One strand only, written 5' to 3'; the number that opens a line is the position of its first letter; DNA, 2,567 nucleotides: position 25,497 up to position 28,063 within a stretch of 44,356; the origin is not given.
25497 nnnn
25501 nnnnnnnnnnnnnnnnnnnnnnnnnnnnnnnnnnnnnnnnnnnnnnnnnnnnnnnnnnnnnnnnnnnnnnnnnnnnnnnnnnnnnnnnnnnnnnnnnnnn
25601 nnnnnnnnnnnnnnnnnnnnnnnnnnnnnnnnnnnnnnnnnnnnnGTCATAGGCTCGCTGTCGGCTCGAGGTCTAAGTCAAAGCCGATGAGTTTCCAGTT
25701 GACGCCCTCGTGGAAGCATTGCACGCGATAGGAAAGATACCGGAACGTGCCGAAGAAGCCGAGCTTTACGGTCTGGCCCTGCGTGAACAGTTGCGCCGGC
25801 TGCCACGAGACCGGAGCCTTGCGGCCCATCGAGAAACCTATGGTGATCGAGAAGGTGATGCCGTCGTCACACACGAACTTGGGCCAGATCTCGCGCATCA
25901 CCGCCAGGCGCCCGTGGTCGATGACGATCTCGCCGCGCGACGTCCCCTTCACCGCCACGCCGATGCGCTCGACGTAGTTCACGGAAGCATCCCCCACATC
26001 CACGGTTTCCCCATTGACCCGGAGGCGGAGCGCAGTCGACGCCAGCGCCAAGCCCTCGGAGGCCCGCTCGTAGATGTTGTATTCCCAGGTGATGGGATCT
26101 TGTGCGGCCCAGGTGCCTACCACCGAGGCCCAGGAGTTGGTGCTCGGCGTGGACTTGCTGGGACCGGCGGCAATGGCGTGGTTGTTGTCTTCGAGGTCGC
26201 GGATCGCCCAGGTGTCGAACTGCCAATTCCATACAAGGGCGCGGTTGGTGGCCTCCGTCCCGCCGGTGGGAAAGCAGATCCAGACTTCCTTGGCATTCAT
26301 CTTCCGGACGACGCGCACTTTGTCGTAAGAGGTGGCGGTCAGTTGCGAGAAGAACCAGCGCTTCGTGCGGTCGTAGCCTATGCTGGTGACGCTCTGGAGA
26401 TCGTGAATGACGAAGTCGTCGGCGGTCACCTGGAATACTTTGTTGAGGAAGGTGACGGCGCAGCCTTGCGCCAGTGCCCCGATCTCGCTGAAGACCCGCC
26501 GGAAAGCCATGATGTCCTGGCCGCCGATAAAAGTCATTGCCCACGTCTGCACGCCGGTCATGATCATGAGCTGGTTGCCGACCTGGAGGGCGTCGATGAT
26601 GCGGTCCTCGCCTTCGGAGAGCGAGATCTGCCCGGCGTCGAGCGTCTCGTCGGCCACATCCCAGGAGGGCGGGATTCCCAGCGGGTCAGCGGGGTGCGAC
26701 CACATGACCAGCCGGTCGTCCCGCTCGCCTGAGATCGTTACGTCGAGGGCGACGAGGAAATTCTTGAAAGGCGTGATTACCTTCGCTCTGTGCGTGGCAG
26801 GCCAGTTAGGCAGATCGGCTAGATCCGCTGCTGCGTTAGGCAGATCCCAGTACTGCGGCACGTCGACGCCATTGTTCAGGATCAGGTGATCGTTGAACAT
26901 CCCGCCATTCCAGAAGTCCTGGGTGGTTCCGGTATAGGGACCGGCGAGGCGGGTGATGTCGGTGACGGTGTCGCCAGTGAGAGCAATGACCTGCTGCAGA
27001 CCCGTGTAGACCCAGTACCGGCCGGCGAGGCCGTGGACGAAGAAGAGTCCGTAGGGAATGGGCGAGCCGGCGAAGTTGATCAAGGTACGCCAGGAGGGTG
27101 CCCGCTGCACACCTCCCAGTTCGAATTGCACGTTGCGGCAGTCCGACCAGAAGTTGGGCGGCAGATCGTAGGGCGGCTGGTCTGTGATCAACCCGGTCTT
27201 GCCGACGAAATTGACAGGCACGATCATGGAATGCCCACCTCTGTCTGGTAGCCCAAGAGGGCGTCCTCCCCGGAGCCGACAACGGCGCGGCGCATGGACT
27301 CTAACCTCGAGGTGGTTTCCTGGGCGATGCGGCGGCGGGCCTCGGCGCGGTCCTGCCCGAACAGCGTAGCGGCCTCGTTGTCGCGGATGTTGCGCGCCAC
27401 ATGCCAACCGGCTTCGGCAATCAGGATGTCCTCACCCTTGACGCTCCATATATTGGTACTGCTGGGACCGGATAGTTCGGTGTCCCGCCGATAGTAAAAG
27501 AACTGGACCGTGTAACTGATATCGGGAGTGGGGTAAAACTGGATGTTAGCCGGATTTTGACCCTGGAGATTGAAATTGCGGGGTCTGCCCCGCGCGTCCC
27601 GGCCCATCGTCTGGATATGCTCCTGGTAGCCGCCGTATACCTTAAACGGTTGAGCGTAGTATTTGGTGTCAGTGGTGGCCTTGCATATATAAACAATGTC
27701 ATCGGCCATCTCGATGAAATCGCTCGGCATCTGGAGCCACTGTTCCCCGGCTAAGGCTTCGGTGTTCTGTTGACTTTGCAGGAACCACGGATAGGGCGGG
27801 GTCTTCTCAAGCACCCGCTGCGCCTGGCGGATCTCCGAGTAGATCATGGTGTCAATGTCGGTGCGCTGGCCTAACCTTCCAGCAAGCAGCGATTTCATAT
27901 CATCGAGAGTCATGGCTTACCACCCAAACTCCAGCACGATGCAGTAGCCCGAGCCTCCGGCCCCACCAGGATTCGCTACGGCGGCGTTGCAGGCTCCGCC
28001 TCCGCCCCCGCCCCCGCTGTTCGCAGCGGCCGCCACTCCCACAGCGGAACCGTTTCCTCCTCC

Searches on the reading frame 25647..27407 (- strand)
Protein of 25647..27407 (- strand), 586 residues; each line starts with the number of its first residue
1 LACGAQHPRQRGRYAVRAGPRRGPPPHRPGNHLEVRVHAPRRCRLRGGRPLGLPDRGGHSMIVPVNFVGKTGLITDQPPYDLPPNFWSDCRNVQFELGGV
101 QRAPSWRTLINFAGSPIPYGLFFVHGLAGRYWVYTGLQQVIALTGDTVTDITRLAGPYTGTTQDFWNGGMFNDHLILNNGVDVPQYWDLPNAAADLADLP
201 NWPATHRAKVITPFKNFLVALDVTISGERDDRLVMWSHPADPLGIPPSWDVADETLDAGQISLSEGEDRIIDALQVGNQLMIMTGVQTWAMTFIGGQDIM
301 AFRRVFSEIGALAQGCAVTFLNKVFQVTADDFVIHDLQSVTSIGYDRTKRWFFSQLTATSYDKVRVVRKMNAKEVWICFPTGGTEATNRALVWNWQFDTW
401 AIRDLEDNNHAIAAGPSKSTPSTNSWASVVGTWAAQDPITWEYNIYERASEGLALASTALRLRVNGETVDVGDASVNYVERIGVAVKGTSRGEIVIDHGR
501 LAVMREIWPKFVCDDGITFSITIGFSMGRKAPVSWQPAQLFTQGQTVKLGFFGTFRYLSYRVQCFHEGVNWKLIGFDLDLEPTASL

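Call 9: search_protein_families(library=phrogs, proteins=[window:25647-27407:-], max_evalue=0.001)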
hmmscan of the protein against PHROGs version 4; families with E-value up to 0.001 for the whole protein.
window:25647-27407:- (586 aa): 2 families
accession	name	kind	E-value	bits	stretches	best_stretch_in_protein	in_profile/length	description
phrog_3287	-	head and packaging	1.3e-95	322.3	1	67-584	8-522/524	virion structural protein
phrog_14417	-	tail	1.4e-16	60.5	1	256-406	665-820/1005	tail fiber protein; host specificity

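Call 43: search_dna_similar(query=window:25647-27227:-, collection=phages, mode=protein, max_evalue=1e-10, max_rows=12)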
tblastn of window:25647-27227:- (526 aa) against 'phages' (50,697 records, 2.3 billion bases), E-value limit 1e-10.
Records with a match: 264; places in all: 266; records where one place covers at least 80% of the query: 144.
Best place of each record, by identity: <60% 264.
By first word of the organism name: Pseudomonas 106; Escherichia 95; Vibrio 17; Aeromonas 11; Proteus 8; Cronobacter 7; Salmonella 7; phage 3; Shigella 3; Bruynoghevirus 2; and 5 more.
By host as written in the record: Escherichia coli 53; Pseudomonas aeruginosa 39; Pseudomonas aeruginosa PAO1 17; - 15; Aeromonas hydrophila 9; Pseudomonas sp. 7; Proteus mirabilis 5; Pseudomonas aeruginosa strain PAO1 deltafliF 4; and 73 more.
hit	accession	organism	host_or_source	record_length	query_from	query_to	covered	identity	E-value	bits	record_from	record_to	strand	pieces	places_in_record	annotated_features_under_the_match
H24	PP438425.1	Microcystis phage Mel-JY34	Microcystis elabens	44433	1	521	99%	31.0%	2e-66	239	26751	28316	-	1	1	hypothetical protein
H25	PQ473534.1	Pseudomonas phage JB8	Pseudomonas sp.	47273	21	524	96%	30.8%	7e-57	211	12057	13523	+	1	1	hypothetical protein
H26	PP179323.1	Pseudomonas phage Lyrsu01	Pseudomonas syringae USA0011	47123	2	524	99%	29.6%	2e-54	204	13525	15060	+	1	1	particle protein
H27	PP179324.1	Pseudomonas phage Lyrsu02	Pseudomonas syringae USA0011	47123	2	524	99%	29.6%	2e-54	204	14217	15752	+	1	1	particle protein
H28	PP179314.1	Pseudomonas phage Lyrsu03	Pseudomonas syringae P3.01.09C09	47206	2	524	99%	29.6%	2e-54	204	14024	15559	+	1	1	particle protein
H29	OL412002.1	Pseudomonas phage BroderSalsa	Pseudomonas sp. ERG2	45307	12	524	98%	28.6%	2e-50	192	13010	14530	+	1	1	putative structural protein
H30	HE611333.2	Pseudomonas phage tf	Pseudomonas putida PpG1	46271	12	519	97%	28.7%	2e-53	201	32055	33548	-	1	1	phage particle protein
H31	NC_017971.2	Pseudomonas phage tf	Pseudomonas putida PpG1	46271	12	519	97%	28.7%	2e-53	201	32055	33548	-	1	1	virion structural protein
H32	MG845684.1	Pseudomonas phage NV1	Pseudomonas tolaasii NCPPB 2192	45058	12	526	98%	27.8%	1e-50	192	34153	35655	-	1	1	putative particle protein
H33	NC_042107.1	Pseudomonas phage NV1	Pseudomonas tolaasii NCPPB 2192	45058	12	526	98%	27.8%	1e-50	192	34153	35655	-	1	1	virion structural protein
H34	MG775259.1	Pseudomonas phage Bjorn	Pseudomonas sp. CT12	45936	12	526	98%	27.6%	5e-51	194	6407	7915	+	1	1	hypothetical protein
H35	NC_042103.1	Pseudomonas phage Bjorn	Pseudomonas sp. CT12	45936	12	526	98%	27.6%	5e-51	194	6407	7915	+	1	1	virion structural protein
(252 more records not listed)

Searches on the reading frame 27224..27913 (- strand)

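Call 9: search_protein_families(library=phrogs, proteins=[window:27224-27913:-], max_evalue=0.001)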
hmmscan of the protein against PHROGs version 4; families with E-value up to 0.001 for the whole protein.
window:27224-27913:- (229 aa): 1 family
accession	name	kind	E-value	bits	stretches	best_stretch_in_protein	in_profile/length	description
phrog_2941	-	head and packaging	8.5e-08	33.1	1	51-203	53-194/208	virion structural protein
